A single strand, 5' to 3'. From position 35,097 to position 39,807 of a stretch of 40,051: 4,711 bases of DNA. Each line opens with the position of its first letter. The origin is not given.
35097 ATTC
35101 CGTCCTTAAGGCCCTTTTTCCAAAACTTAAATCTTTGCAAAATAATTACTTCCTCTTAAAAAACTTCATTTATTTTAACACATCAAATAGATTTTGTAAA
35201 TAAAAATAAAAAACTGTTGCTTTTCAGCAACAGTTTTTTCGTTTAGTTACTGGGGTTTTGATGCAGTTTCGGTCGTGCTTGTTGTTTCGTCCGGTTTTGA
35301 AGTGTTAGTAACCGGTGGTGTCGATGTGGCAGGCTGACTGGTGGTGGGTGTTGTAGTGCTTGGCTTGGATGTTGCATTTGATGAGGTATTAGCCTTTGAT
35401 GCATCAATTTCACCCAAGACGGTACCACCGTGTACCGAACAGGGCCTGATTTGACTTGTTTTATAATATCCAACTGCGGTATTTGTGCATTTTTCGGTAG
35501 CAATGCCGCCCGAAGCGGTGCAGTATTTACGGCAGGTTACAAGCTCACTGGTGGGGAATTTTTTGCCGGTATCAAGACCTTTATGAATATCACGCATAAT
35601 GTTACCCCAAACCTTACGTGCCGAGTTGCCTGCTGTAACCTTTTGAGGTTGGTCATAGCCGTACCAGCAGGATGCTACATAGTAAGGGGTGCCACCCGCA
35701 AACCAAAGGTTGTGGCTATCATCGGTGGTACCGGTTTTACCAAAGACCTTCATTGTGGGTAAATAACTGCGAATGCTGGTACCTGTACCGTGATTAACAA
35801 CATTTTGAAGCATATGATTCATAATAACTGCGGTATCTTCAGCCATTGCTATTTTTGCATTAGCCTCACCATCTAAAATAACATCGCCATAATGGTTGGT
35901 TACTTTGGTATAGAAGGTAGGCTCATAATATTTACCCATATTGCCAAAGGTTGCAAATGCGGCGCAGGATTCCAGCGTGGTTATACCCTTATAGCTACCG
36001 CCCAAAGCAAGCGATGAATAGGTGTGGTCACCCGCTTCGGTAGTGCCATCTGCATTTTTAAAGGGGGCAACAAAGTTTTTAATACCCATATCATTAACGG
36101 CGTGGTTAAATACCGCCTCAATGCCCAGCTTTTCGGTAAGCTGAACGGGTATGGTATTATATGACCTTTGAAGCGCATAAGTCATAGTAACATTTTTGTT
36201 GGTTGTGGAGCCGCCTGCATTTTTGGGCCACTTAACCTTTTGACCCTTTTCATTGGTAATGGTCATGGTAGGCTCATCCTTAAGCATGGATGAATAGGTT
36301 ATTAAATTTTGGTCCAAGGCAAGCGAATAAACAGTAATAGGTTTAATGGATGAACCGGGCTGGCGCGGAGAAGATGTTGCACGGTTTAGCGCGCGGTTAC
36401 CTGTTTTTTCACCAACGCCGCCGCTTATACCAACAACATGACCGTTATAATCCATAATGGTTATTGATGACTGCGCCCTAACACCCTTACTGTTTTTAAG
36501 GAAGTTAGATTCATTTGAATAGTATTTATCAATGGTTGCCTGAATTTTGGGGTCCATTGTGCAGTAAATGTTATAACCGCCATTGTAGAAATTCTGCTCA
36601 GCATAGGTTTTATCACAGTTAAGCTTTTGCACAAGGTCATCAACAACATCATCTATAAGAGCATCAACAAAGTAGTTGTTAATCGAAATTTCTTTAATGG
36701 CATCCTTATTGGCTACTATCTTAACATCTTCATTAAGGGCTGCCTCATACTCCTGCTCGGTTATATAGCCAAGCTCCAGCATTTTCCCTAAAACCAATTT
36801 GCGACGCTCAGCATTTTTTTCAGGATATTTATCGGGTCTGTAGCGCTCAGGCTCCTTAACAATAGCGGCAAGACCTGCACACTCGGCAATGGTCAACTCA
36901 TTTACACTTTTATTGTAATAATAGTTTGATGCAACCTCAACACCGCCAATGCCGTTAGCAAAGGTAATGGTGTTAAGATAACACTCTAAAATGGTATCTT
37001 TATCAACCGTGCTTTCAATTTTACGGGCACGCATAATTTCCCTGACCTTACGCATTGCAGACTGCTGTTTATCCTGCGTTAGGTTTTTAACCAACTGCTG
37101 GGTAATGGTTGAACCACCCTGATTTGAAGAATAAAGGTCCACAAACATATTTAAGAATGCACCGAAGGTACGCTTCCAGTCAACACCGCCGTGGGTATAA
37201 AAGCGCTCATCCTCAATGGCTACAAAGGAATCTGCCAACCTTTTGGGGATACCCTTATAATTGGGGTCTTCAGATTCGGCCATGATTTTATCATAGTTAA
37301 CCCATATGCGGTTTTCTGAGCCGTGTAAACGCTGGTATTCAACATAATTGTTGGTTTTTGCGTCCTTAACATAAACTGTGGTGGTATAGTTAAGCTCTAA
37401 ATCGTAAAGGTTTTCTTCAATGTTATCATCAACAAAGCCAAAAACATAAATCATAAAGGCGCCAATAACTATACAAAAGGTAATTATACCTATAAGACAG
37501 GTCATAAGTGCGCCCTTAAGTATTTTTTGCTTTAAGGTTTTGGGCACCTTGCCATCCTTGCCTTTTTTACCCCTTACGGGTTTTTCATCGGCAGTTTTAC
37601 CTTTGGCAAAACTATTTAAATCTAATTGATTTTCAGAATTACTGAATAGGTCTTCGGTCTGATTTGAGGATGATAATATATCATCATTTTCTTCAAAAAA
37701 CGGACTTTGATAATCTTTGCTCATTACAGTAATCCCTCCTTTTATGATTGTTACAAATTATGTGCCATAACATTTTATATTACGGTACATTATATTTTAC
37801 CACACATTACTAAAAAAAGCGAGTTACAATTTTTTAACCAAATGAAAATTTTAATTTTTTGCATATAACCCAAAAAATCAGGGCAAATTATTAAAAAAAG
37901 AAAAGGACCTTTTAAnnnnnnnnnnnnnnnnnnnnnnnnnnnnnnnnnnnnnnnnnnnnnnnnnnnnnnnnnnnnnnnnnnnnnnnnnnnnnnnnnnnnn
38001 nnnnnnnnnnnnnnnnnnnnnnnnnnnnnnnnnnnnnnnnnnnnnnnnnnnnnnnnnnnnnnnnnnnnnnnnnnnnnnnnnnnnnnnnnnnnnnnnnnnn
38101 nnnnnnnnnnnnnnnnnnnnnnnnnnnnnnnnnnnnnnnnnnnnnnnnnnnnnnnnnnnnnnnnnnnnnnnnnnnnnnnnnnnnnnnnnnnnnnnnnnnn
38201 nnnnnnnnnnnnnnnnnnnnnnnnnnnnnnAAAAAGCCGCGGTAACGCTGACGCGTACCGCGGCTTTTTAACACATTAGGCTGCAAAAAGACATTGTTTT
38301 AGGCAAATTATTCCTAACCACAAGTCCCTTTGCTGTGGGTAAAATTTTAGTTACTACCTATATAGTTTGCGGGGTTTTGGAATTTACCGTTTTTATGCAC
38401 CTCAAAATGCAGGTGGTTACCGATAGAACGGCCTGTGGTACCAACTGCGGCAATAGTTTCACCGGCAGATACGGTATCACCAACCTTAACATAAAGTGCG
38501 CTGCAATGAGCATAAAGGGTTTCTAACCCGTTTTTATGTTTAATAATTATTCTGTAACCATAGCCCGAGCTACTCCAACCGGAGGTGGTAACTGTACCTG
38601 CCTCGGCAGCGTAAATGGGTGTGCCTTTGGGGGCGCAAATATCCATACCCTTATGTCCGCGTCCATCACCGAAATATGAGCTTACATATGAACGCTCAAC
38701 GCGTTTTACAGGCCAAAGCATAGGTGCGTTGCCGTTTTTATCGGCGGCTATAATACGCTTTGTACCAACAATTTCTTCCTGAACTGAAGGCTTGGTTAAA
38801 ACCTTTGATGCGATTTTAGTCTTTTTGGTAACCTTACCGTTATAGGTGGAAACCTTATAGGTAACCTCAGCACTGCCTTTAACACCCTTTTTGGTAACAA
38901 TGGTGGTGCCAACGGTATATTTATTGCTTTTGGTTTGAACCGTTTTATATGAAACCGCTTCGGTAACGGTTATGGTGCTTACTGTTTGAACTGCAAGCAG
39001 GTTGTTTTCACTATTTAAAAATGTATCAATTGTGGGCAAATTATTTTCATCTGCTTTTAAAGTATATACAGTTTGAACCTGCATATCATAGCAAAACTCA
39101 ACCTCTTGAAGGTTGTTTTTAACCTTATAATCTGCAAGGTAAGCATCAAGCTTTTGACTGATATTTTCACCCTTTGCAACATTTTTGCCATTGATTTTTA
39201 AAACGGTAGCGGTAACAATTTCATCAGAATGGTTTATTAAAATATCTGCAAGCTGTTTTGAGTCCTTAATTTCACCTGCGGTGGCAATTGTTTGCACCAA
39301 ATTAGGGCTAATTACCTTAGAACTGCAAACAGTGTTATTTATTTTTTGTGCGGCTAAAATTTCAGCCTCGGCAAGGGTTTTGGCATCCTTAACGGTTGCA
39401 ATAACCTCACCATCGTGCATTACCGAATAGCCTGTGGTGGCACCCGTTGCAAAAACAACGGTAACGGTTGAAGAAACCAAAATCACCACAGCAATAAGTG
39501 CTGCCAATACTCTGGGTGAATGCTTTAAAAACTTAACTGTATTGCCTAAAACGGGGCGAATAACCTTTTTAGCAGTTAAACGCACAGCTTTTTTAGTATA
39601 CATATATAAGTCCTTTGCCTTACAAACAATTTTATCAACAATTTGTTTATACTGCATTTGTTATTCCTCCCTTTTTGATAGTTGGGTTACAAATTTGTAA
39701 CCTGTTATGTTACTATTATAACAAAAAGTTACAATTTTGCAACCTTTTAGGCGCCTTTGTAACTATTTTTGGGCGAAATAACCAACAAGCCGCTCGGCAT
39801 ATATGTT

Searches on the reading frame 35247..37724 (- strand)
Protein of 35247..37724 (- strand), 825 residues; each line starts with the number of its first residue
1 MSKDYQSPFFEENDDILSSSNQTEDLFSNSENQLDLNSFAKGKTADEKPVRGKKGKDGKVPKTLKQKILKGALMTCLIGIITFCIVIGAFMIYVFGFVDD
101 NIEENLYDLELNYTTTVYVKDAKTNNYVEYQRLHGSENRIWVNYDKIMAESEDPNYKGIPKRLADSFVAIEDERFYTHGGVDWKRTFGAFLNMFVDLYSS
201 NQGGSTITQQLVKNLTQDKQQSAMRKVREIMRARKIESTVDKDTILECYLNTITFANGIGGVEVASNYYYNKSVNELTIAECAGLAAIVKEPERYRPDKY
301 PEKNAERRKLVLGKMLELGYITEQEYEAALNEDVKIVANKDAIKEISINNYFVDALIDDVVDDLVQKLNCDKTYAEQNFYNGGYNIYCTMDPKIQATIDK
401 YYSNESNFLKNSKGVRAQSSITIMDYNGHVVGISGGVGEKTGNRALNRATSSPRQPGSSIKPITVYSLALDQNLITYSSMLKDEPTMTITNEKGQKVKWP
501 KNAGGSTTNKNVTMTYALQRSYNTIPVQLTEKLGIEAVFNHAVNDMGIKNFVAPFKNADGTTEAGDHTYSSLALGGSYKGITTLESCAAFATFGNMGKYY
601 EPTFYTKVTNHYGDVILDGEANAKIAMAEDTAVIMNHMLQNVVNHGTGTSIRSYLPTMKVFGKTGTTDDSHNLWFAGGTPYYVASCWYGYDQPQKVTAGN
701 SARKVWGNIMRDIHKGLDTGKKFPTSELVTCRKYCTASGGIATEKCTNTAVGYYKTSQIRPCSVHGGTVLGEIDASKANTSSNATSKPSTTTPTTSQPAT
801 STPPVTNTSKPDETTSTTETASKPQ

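Call 8: search_protein_families(library=pfam, proteins=[window:35247-37724:-])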
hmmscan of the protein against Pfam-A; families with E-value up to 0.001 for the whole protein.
window:35247-37724:- (825 aa): 2 families
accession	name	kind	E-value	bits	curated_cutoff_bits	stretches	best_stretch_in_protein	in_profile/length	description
PF00912.28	Transgly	-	1.1e-55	188.3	27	1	151-315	14-177/178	Transglycosylase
PF00905.27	Transpeptidase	-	1.8e-25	90.2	22.1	1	444-681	30-267/299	Penicillin binding protein transpeptidase domain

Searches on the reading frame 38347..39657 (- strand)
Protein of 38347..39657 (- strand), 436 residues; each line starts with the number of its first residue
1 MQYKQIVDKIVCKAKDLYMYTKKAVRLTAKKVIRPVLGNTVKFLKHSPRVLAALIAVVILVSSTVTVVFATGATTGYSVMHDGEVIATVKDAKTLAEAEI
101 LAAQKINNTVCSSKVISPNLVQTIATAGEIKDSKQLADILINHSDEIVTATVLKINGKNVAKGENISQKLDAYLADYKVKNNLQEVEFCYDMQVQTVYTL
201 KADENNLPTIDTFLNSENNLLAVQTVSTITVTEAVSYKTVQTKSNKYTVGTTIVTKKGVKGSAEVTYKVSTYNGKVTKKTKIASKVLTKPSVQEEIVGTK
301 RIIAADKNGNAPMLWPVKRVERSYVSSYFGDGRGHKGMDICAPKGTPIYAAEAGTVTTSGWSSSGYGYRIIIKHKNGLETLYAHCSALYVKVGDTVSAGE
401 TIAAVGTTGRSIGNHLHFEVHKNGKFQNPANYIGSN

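Call 8: search_protein_families(library=pfam, proteins=[window:38347-39657:-])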
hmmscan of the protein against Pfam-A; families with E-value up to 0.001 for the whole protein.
window:38347-39657:- (436 aa): 2 families
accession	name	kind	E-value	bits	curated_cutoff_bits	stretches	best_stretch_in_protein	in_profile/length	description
PF01551.29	Peptidase_M23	-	2.4e-34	117.9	28.7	1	334-429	2-96/96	Peptidase family M23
PF07501.17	G5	-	3e-10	40.6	23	1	227-300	2-75/75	G5 domain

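Call 10: find_encoding_contigs(protein=window:38347-39657:-, flank=10000, max_places=6)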
Protein window:38347-39657:- (436 aa): no gene with exactly this product is on record in the collection.
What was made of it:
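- Tried and rejected: An exact-protein look-up of the M23 peptidase found nothing (call 10).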

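Call 34: find_homologous_proteins(query=window:38347-39657:-, max_evalue=1e-40)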
Query window:38347-39657:- (436 aa): 264 proteins with E <= 1e-40 among 8000 candidates; the best 120 are listed.
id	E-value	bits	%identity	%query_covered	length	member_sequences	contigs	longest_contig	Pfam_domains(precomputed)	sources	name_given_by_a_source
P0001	3.7e-271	917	98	100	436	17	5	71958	PF01551.30,PF07501.18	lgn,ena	-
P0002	8.0e-236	800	83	100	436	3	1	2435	PF01551.30,PF07501.18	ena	-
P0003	4.4e-233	791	84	100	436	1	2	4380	PF01551.30,PF07501.18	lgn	-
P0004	1.6e-223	760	81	100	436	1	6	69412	PF01551.30,PF07501.18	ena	-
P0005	3.4e-220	749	79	100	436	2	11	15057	PF01551.30,PF07501.18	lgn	-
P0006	1.4e-180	618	68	97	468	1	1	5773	PF01551.30,PF07501.18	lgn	-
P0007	2.9e-155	535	59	100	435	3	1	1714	PF01551.30,PF07501.18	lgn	-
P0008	3.4e-154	532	58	100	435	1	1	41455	PF01551.30,PF07501.18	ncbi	-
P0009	2.3e-149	516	58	97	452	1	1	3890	PF01551.30,PF07501.18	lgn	-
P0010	2.4e-149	516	61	94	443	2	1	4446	PF01551.30,PF07501.18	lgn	-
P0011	4.2e-148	511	60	93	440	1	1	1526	PF01551.30,PF07501.18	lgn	-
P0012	3.5e-147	508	56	100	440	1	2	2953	PF01551.30,PF07501.18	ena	-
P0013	7.3e-147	507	56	100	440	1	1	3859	PF01551.30,PF07501.18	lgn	-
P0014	1.7e-145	503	56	99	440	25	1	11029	PF01551.30,PF07501.18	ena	-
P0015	2.6e-144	499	55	100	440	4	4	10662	PF01551.30,PF07501.18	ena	-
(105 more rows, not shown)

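Call 35: find_encoding_contigs(protein=P0001, flank=6000, max_places=5)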
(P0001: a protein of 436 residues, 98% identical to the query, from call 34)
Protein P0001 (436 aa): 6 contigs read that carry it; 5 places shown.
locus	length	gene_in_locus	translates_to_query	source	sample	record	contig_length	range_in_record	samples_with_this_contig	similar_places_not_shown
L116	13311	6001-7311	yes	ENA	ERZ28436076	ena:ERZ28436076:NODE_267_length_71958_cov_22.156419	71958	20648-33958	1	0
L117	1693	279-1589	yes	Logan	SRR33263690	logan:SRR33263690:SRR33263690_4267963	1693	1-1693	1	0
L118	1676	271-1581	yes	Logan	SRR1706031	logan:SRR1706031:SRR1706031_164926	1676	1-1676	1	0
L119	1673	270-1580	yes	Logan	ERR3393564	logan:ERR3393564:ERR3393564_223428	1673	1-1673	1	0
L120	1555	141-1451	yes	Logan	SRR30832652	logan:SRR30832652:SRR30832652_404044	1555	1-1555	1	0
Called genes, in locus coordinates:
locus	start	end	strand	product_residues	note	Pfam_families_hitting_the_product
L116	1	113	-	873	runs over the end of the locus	PF01411:tRNA-synt_2c, PF07973:tRNA_SAD, PF02272:DHHA1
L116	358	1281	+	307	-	PF01183:Glyco_hydro_25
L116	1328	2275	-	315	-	PF21537:DUF1980_C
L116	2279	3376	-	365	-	PF02492:cobW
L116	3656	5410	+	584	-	PF00664:ABC_membrane, PF02463:SMC_N (weak), PF00005:ABC_tran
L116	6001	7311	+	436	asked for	PF07501:G5, PF01551:Peptidase_M23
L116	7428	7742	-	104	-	-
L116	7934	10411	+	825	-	PF00912:Transgly, PF00905:Transpeptidase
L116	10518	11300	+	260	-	PF03591:AzlC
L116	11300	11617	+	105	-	PF05437:AzlD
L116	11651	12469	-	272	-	PF06161:DUF975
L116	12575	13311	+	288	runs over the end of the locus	PF01497:Peripla_BP_2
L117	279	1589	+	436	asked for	PF07501:G5, PF01551:Peptidase_M23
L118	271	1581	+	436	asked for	PF07501:G5, PF01551:Peptidase_M23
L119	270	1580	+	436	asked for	PF07501:G5, PF01551:Peptidase_M23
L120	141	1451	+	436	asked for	PF07501:G5, PF01551:Peptidase_M23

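Call 36: find_encoding_contigs(protein=P0004, flank=6000, max_places=4)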
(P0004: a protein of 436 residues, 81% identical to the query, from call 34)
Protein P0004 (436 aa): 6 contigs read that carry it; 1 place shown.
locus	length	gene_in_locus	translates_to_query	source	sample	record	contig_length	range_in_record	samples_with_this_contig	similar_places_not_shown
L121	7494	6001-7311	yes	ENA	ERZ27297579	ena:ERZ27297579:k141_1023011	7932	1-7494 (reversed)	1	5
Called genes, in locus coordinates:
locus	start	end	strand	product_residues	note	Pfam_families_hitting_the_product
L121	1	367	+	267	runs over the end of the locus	?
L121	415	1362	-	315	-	PF21537:DUF1980_C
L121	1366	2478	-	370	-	-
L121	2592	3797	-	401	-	PF01408:GFO_IDH_MocA, PF21252:Glyco_hydro_109_C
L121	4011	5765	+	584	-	PF00664:ABC_membrane, PF02463:SMC_N, PF00005:ABC_tran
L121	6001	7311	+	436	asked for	PF07501:G5, PF01551:Peptidase_M23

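Call 41: find_encoding_contigs(protein=P0005, flank=3000, max_places=4)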
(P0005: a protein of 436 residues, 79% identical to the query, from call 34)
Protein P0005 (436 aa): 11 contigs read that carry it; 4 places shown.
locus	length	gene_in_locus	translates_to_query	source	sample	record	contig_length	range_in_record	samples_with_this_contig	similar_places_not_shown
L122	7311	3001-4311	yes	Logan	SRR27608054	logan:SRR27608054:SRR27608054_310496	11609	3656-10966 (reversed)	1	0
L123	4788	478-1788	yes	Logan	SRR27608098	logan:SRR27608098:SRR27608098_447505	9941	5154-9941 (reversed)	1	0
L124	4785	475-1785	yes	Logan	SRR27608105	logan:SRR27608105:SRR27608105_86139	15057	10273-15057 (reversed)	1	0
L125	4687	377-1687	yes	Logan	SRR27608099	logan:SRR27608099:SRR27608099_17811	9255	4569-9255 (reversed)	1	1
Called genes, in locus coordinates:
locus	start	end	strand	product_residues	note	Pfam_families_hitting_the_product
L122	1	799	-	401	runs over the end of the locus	PF01408:GFO_IDH_MocA, PF21252:Glyco_hydro_109_C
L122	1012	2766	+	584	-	PF00664:ABC_membrane, PF00005:ABC_tran, PF02463:SMC_N (weak)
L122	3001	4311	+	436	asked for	PF07501:G5, PF01551:Peptidase_M23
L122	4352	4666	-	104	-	-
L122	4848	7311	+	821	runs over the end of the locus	PF00912:Transgly, PF00905:Transpeptidase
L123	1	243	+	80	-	?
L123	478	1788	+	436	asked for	PF07501:G5, PF01551:Peptidase_M23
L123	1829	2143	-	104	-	-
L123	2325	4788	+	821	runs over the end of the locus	PF00912:Transgly, PF00905:Transpeptidase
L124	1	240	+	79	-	?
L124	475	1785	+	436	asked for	PF07501:G5, PF01551:Peptidase_M23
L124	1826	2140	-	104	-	-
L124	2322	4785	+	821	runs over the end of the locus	PF00912:Transgly, PF00905:Transpeptidase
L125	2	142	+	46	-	?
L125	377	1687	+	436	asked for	PF07501:G5, PF01551:Peptidase_M23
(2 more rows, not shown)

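Call 42: find_encoding_contigs(protein=P0003, flank=3000, max_places=3)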
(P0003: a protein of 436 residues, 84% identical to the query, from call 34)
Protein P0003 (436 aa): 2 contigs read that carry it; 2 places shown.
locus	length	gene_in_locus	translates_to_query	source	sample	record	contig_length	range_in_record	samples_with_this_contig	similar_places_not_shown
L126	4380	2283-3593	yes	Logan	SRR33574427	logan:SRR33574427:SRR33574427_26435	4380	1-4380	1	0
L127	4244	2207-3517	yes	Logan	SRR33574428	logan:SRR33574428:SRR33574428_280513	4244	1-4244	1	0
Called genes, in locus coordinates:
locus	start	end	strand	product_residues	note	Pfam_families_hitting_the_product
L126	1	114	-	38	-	?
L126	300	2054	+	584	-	PF00664:ABC_membrane, PF00005:ABC_tran, PF02463:SMC_N (weak)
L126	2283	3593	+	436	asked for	PF07501:G5, PF01551:Peptidase_M23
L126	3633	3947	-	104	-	-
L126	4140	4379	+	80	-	?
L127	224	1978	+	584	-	PF00664:ABC_membrane, PF00005:ABC_tran, PF02463:SMC_N (weak)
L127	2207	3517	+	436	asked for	PF07501:G5, PF01551:Peptidase_M23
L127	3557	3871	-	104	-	-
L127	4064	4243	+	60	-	?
